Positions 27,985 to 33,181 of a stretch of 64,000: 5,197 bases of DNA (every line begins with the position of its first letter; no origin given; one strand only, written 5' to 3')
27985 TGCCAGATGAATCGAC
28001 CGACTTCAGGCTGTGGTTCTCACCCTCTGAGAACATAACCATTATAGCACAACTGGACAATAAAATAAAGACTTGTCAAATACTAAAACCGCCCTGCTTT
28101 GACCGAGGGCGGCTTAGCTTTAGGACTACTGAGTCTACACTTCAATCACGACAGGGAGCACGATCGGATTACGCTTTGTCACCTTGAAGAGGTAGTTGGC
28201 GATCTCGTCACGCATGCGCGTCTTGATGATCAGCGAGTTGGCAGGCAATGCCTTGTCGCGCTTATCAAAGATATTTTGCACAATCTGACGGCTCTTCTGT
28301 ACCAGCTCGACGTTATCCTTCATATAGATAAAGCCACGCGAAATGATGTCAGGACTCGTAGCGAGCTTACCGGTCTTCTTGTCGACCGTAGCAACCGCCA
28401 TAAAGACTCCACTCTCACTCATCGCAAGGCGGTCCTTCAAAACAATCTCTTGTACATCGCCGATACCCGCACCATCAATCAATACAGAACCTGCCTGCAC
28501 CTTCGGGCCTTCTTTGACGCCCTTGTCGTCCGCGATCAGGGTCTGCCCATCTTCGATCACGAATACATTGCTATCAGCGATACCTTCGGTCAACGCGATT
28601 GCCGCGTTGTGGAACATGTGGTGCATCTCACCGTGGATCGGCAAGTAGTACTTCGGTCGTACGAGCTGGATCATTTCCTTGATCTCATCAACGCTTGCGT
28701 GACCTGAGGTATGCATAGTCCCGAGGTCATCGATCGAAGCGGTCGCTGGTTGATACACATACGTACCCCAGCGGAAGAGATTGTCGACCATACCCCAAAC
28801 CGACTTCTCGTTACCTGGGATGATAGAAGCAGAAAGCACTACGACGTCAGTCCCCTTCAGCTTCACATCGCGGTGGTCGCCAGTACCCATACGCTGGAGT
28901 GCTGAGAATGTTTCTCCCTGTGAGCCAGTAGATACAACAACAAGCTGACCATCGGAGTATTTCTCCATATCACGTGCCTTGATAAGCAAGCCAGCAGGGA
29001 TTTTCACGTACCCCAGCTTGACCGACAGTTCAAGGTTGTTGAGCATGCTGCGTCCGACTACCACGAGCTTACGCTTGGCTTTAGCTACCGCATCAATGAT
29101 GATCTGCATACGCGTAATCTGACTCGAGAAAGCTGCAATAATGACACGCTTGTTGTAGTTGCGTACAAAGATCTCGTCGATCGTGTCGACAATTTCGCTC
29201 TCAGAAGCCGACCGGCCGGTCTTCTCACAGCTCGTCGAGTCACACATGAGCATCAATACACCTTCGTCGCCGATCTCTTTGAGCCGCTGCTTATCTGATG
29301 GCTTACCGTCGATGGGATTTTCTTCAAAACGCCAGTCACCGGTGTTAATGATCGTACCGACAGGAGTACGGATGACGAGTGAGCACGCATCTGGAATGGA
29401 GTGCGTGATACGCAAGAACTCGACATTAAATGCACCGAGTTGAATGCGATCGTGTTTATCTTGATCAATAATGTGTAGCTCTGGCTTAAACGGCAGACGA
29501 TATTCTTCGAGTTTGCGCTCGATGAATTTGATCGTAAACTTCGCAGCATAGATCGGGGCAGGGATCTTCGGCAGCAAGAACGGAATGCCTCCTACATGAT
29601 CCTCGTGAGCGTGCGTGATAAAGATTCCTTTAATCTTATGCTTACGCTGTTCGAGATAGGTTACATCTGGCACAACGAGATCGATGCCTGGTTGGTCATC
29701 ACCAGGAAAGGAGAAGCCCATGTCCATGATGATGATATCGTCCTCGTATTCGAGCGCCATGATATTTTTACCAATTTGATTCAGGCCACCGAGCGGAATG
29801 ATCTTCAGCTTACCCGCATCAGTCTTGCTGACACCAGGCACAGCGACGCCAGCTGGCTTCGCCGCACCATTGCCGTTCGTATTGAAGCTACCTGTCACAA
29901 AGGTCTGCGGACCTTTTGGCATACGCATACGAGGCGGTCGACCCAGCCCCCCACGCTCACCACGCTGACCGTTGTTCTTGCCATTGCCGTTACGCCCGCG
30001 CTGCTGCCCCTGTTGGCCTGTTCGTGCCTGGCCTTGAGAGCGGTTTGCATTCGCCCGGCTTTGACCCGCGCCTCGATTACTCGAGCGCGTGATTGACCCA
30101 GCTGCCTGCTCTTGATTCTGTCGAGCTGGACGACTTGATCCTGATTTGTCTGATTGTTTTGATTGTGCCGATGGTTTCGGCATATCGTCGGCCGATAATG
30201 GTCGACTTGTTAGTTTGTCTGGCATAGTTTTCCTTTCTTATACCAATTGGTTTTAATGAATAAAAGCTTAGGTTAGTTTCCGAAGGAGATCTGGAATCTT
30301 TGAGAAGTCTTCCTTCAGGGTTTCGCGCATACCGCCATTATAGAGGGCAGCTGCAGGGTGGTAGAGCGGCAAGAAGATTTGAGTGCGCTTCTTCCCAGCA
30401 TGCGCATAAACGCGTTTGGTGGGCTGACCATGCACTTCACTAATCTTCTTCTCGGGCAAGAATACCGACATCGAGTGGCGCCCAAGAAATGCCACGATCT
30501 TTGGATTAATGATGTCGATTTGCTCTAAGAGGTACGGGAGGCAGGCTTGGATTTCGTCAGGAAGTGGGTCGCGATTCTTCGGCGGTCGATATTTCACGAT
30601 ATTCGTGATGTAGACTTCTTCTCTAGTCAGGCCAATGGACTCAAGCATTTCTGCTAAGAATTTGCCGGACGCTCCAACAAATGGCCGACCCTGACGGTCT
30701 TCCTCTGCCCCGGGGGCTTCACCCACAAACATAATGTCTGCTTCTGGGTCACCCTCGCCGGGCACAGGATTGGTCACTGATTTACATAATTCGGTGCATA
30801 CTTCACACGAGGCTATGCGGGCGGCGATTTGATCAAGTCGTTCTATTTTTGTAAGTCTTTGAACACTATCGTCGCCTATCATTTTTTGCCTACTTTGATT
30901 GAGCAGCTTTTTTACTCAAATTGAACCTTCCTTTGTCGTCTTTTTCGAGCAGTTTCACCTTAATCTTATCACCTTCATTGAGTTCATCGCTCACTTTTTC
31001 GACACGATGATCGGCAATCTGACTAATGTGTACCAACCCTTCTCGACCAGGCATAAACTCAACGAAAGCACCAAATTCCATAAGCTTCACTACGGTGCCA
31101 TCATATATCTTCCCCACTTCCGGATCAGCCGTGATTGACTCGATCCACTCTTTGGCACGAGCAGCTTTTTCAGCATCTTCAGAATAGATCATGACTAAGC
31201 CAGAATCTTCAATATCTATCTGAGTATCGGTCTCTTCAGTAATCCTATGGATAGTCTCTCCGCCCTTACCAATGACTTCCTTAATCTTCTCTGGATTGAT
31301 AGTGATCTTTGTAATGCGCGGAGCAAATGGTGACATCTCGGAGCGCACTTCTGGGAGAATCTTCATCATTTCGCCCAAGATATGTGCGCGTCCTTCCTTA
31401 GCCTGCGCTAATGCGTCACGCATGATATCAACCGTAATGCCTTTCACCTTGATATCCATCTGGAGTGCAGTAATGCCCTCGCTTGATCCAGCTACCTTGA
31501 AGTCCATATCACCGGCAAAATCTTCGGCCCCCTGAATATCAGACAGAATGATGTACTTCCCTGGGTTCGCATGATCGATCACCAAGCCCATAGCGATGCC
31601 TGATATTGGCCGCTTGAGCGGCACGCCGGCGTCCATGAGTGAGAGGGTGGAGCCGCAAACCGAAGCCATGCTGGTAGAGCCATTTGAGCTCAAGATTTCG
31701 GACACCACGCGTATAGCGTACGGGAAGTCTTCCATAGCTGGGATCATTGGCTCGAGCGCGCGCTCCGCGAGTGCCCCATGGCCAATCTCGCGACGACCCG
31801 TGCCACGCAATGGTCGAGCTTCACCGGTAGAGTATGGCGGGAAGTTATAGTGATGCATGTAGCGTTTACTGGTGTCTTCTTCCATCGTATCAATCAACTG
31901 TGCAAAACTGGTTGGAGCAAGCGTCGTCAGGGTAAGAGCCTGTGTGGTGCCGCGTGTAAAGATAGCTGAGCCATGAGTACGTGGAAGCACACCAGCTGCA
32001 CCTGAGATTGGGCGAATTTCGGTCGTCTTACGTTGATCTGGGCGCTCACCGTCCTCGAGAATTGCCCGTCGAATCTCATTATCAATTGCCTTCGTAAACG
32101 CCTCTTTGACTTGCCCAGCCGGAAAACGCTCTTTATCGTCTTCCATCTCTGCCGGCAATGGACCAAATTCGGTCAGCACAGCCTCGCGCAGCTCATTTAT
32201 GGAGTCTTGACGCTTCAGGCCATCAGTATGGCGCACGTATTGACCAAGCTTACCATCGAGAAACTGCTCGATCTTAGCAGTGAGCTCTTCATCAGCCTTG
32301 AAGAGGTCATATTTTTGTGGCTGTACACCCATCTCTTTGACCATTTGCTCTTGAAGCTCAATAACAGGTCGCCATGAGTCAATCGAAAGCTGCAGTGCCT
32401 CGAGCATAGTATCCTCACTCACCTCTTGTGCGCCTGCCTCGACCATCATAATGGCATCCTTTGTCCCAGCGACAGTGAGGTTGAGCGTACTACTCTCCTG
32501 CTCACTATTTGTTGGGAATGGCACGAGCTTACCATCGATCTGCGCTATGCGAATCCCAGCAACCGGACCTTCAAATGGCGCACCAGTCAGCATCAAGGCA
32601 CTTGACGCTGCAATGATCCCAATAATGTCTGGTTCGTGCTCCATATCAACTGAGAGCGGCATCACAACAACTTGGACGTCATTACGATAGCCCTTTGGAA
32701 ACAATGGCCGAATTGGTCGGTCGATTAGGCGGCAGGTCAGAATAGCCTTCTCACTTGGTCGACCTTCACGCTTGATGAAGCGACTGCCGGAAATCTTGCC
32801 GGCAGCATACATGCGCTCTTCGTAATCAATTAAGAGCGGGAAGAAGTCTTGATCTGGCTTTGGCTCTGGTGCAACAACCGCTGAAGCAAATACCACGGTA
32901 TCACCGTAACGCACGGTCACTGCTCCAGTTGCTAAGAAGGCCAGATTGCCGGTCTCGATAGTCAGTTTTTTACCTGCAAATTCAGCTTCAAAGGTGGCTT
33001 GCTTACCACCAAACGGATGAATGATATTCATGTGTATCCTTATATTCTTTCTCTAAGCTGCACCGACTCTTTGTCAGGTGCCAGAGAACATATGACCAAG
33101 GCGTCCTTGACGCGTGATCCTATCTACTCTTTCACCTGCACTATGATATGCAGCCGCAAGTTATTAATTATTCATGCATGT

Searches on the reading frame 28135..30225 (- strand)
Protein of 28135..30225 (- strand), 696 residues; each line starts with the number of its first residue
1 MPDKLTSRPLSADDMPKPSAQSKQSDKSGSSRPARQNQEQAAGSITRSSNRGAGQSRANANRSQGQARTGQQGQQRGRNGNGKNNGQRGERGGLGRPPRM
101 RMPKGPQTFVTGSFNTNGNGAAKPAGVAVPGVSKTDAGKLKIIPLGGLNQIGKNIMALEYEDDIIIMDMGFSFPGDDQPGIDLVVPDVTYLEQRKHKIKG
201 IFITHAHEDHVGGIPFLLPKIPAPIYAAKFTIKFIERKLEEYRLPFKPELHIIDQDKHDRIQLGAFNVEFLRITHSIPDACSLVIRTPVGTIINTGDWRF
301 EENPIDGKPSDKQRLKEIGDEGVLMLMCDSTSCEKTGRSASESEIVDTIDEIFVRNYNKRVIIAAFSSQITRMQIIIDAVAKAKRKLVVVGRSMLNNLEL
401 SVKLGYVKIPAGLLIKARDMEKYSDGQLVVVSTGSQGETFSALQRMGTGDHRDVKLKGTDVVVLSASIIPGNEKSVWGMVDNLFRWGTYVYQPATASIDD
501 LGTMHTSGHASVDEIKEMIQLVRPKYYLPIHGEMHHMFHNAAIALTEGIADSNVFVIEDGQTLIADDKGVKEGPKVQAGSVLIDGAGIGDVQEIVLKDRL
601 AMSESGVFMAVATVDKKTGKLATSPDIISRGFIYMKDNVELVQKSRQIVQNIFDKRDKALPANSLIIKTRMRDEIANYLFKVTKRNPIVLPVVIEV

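Call 9: search_protein_families(library=pfam, proteins=[window:28135-30225:-], max_evalue=0.001)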
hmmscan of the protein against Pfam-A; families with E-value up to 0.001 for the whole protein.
window:28135-30225:- (696 aa): 5 families
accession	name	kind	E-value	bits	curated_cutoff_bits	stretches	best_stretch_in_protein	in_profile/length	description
PF22505.1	RNase_J_b_CASP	-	7e-43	145.8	27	1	359-483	2-126/126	Ribonuclease J, beta-CASP domain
PF17770.6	RNase_J_C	-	5.8e-26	91.9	23.8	1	595-696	1-102/102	Ribonuclease J C-terminal domain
PF12706.13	Lactamase_B_2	-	1.7e-12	47.8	27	1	193-299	24-144/200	Beta-lactamase superfamily domain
PF00753.33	Lactamase_B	-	4.9e-11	43.4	22.7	1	154-309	7-161/196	Metallo-beta-lactamase superfamily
PF07521.17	RMMBL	-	1.7e-07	31.6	21.6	1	504-537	11-45/63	Zn-dependent metallo-hydrolase RNA specificity domain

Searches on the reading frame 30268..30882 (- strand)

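Call 10: search_protein_families(library=pfam, proteins=[window:30268-30882:-], max_evalue=0.001)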
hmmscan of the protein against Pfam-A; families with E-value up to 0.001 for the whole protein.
window:30268-30882:- (204 aa): 1 family
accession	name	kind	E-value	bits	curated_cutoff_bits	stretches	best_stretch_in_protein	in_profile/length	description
PF03167.25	UDG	-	1.9e-40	138.7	24.3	1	41-187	1-130/141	Uracil DNA glycosylase superfamily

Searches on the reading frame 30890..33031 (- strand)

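Call 10: search_protein_families(library=pfam, proteins=[window:30890-33031:-], max_evalue=0.001)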
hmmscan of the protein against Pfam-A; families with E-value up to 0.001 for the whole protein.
window:30890-33031:- (713 aa): 7 families
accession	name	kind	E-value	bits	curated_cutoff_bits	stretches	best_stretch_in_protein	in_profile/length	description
PF01138.27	RNase_PH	-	2.3e-53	180.5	25.5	2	21-152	3-130/130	3' exoribonuclease family, domain 1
PF03725.20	RNase_PH_C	-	1.1e-18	67.4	20.8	2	155-217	1-65/67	3' exoribonuclease family, domain 2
PF00575.29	S1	-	7.3e-18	65.2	22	1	637-708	2-74/74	S1 RNA binding domain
PF00013.35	KH_1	-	2.6e-11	43.5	21.5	1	574-631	2-65/66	KH domain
PF03726.19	PNPase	-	9.9e-07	29.6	24.6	1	249-335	1-81/81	Polyribonucleotide nucleotidyltransferase, RNA binding domain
PF07650.23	KH_2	-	0.00019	21.6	22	1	572-609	25-63/78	KH domain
PF23459.1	S1_RRP5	-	0.00062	20.7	27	0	640-697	4-61/72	RRP5 S1 domain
